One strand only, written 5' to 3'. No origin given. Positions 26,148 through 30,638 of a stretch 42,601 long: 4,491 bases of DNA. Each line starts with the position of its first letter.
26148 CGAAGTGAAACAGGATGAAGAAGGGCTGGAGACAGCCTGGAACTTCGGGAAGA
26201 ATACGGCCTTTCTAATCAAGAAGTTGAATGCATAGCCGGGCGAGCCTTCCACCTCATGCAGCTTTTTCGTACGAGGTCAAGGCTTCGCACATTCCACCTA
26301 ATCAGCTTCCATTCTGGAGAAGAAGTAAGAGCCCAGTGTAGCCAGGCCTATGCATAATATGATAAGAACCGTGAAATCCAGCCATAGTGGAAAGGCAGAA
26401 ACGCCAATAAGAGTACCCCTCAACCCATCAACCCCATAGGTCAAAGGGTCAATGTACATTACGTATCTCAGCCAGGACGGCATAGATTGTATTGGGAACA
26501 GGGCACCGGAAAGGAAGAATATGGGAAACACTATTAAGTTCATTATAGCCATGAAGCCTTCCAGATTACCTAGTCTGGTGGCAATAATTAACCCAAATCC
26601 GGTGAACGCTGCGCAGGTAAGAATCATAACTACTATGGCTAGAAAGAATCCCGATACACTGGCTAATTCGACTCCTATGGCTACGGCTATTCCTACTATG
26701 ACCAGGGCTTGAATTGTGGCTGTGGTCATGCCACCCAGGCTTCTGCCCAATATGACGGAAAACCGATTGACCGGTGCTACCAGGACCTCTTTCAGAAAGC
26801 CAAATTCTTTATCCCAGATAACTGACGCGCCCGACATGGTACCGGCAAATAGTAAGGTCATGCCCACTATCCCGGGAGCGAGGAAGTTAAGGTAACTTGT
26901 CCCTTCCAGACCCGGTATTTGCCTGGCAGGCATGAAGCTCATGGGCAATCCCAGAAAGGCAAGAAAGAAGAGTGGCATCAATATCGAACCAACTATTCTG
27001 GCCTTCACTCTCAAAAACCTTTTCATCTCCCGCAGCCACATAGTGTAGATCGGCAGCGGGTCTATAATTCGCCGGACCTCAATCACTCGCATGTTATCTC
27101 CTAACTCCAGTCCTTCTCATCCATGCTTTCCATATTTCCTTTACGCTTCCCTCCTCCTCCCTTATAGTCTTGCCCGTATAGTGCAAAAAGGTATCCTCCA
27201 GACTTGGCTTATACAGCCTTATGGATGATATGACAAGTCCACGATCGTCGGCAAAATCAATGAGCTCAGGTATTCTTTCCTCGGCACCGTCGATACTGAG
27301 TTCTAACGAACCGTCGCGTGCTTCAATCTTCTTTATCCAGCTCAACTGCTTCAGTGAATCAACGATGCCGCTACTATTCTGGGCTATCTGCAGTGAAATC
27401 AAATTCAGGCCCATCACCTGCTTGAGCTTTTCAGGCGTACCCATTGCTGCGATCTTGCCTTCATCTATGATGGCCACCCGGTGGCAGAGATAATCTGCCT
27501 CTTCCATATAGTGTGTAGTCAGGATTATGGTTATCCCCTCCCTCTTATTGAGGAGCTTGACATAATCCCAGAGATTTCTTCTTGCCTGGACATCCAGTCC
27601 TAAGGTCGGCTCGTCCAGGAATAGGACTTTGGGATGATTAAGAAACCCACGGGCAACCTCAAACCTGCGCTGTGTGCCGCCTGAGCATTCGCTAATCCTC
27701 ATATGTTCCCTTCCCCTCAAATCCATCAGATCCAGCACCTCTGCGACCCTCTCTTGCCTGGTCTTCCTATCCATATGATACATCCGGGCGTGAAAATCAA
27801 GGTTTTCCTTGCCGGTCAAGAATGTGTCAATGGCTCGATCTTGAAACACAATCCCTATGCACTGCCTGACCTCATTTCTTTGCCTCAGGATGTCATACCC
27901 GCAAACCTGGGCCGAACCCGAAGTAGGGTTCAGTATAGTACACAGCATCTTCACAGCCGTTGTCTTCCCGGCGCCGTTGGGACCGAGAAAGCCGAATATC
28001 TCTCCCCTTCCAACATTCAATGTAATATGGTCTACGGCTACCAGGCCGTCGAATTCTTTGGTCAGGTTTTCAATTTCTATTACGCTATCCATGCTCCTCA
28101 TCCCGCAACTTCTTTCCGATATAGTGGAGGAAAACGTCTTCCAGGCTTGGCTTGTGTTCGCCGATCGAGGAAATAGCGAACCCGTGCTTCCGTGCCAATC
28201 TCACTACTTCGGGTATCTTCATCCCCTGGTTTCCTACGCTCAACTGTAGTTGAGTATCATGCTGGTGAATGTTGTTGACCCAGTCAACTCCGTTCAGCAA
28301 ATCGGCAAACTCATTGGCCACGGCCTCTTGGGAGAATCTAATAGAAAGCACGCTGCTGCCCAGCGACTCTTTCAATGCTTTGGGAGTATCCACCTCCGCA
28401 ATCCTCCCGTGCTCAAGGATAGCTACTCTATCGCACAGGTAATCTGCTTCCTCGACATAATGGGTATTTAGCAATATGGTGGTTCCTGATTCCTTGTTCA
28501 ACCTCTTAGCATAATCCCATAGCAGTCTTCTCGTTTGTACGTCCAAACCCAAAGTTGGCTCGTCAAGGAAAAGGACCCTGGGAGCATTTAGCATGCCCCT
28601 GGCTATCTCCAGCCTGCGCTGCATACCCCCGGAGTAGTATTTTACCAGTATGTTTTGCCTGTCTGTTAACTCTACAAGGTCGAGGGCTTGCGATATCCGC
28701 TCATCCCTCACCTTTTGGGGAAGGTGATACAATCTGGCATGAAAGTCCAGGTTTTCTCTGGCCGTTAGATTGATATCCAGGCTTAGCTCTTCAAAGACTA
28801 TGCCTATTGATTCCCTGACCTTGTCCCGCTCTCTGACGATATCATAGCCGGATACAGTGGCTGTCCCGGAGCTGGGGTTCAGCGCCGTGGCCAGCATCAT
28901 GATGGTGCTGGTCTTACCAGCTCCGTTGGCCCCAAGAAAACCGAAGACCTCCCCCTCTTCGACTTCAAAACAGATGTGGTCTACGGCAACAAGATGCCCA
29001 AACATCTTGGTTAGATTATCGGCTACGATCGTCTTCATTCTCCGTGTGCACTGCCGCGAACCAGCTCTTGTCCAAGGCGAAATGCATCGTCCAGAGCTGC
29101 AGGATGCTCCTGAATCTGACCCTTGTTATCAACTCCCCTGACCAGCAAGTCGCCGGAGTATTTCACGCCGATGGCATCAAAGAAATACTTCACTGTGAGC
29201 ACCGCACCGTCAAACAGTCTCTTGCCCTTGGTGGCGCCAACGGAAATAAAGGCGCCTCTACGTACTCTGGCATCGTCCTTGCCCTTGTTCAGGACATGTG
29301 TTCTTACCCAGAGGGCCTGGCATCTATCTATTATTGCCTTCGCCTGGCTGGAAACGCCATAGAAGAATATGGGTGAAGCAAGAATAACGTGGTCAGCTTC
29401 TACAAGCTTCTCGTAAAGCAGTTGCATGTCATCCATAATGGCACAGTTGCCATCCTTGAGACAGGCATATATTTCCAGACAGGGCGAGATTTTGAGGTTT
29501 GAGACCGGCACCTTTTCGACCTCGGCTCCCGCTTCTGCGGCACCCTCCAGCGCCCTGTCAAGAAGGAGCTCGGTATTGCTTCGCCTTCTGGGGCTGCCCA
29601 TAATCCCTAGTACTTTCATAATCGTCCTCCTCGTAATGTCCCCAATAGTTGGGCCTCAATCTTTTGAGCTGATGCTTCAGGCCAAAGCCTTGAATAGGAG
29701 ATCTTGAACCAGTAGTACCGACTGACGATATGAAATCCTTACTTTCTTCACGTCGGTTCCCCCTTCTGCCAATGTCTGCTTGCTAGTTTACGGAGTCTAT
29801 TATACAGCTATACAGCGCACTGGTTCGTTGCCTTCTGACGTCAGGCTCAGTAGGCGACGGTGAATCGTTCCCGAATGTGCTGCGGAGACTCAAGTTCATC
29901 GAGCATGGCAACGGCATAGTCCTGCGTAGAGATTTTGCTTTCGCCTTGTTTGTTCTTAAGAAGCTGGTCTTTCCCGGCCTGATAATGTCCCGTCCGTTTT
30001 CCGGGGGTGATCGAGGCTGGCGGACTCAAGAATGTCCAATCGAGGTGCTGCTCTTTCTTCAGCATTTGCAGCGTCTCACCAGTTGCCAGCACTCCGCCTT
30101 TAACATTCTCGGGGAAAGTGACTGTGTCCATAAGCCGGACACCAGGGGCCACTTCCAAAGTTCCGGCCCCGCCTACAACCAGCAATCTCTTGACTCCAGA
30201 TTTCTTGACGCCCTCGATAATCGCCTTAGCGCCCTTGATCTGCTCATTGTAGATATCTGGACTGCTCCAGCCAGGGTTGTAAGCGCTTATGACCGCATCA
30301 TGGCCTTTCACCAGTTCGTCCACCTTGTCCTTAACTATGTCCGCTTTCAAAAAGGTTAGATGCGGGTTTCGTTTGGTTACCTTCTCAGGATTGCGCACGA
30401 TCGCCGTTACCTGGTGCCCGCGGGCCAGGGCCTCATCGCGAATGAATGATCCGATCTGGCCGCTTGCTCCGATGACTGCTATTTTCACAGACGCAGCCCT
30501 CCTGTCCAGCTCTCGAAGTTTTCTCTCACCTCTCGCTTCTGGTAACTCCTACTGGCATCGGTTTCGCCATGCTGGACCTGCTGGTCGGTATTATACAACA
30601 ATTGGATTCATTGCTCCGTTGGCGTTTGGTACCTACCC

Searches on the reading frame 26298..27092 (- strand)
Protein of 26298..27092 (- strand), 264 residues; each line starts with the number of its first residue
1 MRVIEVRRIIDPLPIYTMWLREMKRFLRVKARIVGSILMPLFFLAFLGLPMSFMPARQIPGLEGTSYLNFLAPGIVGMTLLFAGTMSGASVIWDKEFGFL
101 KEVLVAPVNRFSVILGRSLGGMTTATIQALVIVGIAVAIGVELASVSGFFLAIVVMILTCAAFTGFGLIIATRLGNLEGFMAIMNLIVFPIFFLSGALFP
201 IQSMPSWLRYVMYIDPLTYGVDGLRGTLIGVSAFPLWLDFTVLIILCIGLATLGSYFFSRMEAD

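Call 26: search_protein_families(library=pfam, proteins=[window:26298-27092:-], max_evalue=0.0001)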
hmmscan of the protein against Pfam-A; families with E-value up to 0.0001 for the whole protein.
window:26298-27092:- (264 aa): 3 families
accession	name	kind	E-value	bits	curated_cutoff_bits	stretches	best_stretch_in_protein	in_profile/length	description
PF01061.29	ABC2_membrane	-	5e-38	131.2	26.9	1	15-228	3-210/211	ABC-2 type transporter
PF12698.13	ABC2_membrane_3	-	8.9e-21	74.8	31.6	1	65-255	158-346/347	ABC-2 family transporter protein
PF12679.13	ABC2_membrane_2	-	3.5e-05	23.6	27.2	1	19-262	4-282/283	ABC-2 family transporter protein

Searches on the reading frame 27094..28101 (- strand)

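Call 26: search_protein_families(library=pfam, proteins=[window:27094-28101:-], max_evalue=0.0001)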
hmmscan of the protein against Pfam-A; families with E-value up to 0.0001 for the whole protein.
window:27094-28101:- (335 aa): 3 families
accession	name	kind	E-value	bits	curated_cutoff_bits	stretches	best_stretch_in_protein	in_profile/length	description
PF00005.33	ABC_tran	-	2.7e-29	103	25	1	24-166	2-136/137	ABC transporter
PF13304.12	AAA_21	-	3.2e-09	37.7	27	1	135-197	234-298/304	AAA domain, putative AbiEii toxin, Type IV TA system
PF13732.12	DrrA1-3_C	-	3.3e-09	37.8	27.4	1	221-309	1-81/81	ATP-binding protein DrrA1-3-like, C-terminal domain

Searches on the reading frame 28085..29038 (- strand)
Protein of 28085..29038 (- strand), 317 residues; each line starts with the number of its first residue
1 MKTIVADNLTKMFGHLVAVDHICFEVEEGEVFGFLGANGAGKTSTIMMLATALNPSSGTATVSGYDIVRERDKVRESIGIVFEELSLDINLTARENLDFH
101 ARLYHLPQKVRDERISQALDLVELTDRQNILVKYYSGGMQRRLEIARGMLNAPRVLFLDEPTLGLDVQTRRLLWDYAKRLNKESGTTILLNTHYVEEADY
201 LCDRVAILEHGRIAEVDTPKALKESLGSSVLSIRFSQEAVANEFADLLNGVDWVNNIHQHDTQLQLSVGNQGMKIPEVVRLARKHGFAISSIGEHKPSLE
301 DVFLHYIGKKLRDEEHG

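Call 26: search_protein_families(library=pfam, proteins=[window:28085-29038:-], max_evalue=0.0001)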
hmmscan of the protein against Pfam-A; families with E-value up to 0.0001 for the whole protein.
window:28085-29038:- (317 aa): 3 families
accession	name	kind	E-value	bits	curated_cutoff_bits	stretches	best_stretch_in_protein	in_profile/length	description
PF00005.33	ABC_tran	-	2.5e-31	109.5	25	1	20-162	2-136/137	ABC transporter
PF13732.12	DrrA1-3_C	-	8.3e-09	36.5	27.4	1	218-306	2-80/81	ATP-binding protein DrrA1-3-like, C-terminal domain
PF13304.12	AAA_21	-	6.1e-07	30.2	27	0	110-193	220-298/304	AAA domain, putative AbiEii toxin, Type IV TA system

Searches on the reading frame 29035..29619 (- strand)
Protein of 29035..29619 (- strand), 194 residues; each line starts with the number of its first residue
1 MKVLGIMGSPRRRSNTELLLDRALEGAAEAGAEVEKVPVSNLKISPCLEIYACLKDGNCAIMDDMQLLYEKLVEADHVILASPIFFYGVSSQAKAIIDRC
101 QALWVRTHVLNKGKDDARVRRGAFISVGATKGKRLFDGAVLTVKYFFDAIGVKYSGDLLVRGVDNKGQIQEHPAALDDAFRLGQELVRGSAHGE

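Call 26: search_protein_families(library=pfam, proteins=[window:29035-29619:-], max_evalue=0.0001)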
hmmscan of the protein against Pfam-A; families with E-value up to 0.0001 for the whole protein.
window:29035-29619:- (194 aa): 2 families
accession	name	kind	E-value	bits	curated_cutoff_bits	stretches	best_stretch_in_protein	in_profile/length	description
PF03358.20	FMN_red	-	1.1e-25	90.5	24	1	1-130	1-117/152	NADPH-dependent FMN reductase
PF02525.22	Flavodoxin_2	-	6.9e-13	49.2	27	1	1-171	1-185/198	Flavodoxin-like fold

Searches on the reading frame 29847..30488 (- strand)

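Call 26: search_protein_families(library=pfam, proteins=[window:29847-30488:-], max_evalue=0.0001)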
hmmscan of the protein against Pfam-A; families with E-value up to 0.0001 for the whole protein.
window:29847-30488:- (213 aa): 4 families
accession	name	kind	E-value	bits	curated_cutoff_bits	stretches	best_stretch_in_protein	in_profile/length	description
PF13460.12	NAD_binding_10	-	3.5e-32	112.2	27.2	1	7-202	1-184/184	NAD(P)H-binding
PF05368.20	NmrA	-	1.1e-13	51.9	27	1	2-103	4-103/298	NmrA-like family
PF01370.27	Epimerase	-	1.8e-11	44.4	20.9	1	3-108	1-116/240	NAD dependent epimerase/dehydratase family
PF03807.23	F420_oxidored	-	1.4e-05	26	21.6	1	2-72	1-69/94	NADP oxidoreductase coenzyme F420-dependent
